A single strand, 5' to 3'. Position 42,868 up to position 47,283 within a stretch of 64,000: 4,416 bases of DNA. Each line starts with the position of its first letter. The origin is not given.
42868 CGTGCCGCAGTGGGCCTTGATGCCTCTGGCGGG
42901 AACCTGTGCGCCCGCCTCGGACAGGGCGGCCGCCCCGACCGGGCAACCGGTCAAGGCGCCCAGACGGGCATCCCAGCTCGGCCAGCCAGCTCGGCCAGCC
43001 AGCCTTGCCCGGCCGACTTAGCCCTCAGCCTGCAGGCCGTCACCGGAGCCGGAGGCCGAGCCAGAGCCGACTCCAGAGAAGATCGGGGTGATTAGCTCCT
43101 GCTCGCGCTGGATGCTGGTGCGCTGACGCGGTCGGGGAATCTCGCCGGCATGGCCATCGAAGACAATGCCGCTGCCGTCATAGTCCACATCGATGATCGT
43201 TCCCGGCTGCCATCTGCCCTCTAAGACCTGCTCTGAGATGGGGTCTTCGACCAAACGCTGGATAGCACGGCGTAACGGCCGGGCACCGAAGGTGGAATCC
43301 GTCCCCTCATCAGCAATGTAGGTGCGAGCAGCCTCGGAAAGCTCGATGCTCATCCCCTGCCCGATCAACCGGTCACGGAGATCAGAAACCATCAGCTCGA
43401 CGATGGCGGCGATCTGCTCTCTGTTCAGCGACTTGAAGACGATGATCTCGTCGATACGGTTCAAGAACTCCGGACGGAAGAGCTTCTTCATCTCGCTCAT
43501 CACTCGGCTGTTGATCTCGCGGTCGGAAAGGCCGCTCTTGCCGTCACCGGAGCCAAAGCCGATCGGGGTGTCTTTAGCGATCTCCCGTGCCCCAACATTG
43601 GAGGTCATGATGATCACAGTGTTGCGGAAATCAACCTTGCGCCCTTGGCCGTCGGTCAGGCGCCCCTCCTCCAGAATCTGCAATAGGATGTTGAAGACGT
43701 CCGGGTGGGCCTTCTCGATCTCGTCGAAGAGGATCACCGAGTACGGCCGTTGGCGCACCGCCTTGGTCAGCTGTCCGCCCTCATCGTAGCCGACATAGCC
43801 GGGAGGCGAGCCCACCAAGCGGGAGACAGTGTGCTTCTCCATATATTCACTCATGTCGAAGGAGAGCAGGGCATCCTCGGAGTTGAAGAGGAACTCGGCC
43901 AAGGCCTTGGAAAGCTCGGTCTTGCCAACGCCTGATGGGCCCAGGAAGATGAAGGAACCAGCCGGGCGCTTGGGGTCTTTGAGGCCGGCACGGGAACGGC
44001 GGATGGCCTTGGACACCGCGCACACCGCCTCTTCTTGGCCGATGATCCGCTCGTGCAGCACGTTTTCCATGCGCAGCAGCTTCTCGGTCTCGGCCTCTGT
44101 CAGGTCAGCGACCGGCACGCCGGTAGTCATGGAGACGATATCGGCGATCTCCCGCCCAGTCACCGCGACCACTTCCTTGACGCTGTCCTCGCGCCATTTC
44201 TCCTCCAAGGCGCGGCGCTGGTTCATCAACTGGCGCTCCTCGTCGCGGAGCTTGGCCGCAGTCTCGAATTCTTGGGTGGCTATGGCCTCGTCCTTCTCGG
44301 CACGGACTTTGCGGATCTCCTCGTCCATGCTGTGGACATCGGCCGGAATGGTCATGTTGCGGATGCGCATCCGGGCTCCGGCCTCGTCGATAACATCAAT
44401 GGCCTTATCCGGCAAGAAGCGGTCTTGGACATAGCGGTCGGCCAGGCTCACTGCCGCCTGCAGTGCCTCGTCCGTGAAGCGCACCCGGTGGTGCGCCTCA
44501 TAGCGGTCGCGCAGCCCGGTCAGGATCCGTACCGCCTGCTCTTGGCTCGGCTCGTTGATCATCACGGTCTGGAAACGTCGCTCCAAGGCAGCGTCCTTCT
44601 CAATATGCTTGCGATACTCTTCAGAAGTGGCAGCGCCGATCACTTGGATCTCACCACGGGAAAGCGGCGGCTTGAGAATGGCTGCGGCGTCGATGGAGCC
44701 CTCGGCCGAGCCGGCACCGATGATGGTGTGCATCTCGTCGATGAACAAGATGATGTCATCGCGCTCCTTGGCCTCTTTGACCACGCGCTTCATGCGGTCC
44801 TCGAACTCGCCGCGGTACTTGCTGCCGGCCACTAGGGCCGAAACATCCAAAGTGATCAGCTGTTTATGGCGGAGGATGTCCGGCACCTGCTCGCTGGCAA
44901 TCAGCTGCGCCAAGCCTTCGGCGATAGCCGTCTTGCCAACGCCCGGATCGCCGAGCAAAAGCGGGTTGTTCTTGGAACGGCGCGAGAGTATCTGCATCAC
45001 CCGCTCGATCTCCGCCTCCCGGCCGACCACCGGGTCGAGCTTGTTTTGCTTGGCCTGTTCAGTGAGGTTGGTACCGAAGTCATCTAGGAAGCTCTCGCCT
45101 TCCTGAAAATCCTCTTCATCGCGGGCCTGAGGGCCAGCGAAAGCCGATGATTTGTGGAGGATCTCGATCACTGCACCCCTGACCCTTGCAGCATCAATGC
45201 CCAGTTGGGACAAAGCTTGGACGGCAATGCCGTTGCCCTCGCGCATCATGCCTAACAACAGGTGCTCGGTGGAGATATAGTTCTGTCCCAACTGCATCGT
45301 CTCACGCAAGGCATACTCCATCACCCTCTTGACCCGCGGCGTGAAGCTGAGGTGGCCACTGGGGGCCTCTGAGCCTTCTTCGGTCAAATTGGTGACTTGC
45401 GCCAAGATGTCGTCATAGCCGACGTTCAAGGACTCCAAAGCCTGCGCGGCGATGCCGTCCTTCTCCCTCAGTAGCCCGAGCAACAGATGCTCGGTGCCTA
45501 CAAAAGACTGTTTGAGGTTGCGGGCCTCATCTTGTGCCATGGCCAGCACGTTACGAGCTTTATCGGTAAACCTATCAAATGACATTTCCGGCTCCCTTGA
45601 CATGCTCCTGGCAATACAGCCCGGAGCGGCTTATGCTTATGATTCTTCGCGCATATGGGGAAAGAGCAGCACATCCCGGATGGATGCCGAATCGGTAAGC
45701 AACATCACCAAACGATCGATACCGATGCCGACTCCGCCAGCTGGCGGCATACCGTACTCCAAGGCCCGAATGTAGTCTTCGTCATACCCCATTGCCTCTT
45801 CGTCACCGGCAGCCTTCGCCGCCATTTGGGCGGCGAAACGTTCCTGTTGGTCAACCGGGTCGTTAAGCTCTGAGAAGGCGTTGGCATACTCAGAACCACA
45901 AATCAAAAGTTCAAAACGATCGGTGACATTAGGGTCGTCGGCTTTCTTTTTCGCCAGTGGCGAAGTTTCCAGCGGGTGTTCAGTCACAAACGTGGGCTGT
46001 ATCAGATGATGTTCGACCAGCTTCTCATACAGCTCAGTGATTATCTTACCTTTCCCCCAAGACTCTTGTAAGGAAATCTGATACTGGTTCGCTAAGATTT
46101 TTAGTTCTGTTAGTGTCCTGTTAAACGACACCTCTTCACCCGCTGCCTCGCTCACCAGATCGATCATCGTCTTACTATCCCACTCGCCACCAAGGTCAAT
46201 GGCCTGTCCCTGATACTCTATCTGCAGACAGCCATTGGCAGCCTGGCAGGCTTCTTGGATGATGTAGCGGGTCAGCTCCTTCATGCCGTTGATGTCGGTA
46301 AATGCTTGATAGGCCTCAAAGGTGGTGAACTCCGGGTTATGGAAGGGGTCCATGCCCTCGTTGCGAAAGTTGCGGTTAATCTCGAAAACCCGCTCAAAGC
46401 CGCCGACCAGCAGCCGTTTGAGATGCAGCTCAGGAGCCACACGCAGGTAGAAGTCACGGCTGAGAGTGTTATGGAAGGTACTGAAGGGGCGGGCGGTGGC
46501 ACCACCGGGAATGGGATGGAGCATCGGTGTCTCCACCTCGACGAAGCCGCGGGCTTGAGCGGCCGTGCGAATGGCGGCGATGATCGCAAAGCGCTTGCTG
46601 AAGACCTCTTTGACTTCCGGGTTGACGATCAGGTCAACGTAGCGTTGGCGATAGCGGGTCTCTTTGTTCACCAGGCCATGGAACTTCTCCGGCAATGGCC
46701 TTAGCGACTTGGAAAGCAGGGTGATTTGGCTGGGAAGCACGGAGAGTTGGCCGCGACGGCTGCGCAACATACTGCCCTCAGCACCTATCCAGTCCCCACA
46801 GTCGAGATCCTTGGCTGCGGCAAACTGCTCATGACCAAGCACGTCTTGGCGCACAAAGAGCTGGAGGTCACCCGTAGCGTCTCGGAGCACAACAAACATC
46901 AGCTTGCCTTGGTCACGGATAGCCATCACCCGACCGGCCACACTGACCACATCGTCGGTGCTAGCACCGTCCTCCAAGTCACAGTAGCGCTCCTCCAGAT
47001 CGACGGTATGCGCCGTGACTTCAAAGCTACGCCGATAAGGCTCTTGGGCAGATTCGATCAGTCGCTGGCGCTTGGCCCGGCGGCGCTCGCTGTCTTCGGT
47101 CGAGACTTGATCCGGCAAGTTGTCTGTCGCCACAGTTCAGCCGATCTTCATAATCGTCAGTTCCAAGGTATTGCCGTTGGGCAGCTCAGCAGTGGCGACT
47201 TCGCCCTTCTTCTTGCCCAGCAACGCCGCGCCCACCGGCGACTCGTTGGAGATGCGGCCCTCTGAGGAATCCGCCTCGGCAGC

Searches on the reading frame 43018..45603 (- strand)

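Call 58: search_protein_families(library=pfam, proteins=[window:43018-45603:-], max_evalue=0.00001)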
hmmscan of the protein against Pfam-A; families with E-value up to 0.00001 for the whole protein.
window:43018-45603:- (861 aa): 15 families
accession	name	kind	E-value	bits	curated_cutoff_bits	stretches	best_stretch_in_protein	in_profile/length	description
PF07724.20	AAA_2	-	8.4e-72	241.1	27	1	546-720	1-166/166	AAA domain (Cdc48 subfamily)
PF17871.7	AAA_lid_9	-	2.7e-34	117.6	22.8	1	353-455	1-103/104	AAA lid domain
PF02861.25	Clp_N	-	3.4e-31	107.6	20.7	2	23-73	1-51/53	Clp amino terminal domain, pathogenicity island component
PF10431.15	ClpB_D2-small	-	2.5e-24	85.6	21.9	1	726-805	1-80/81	C-terminal, D2-small domain, of ClpB protein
PF00004.35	AAA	-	1.3e-23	84.3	21.2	2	215-346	2-125/131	ATPase family associated with various cellular activities (AAA)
PF07728.20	AAA_5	-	5.5e-20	72.2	22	1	551-672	2-125/139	AAA domain (dynein-related subfamily)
PF13191.12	AAA_16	-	1.1e-11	46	32.6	1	192-236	2-49/167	AAA ATPase domain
PF13401.12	AAA_22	-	1.2e-09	39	27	0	547-645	4-109/130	AAA domain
PF13238.12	AAA_18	-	5.5e-09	37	29.4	0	215-283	2-68/128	AAA domain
PF00158.32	Sigma54_activat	-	9.4e-09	35.6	20.2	0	547-669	21-143/168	Sigma-54 interaction domain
PF01637.24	ATPase_2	-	1.1e-07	32.4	33.2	0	270-362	100-192/225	ATPase domain predominantly from Archaea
PF02151.25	UVR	-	2.1e-07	30.9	21.5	1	427-459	1-33/36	UvrB/uvrC motif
PF05621.17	TniB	-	2.5e-06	27.5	22.4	0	199-350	23-185/189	Bacterial TniB protein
PF01078.27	Mg_chelatase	-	5e-06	26.5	20.3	0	200-248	12-59/207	Magnesium chelatase, subunit ChlI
PF20720.3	nSTAND3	-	9.7e-06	25.8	27.2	0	200-238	8-44/155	Novel STAND NTPase 3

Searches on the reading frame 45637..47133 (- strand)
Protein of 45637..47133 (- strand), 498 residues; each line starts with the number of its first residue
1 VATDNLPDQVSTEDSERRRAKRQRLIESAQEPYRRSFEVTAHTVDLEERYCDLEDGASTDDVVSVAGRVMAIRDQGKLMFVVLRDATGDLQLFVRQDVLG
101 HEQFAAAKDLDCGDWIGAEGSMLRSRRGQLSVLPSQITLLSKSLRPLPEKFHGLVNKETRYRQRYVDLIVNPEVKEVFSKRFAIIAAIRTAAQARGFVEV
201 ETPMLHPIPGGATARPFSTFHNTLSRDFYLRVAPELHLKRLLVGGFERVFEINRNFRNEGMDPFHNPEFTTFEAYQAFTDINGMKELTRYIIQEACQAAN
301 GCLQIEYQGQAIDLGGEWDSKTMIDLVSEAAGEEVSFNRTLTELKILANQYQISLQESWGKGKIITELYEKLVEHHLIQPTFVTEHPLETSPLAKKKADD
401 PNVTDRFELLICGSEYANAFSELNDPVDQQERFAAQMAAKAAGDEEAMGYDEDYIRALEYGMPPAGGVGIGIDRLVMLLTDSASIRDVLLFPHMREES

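Call 58: search_protein_families(library=pfam, proteins=[window:45637-47133:-], max_evalue=0.00001)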
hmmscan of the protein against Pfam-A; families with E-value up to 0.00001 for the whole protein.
window:45637-47133:- (498 aa): 2 families
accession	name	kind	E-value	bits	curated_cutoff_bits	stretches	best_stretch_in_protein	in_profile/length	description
PF00152.25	tRNA-synt_2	-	1.1e-85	287.8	25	1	156-494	1-307/308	tRNA synthetases class II (D, K and N)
PF01336.31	tRNA_anti-codon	-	1.1e-13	51.4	27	1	63-140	1-75/75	OB-fold nucleic acid binding domain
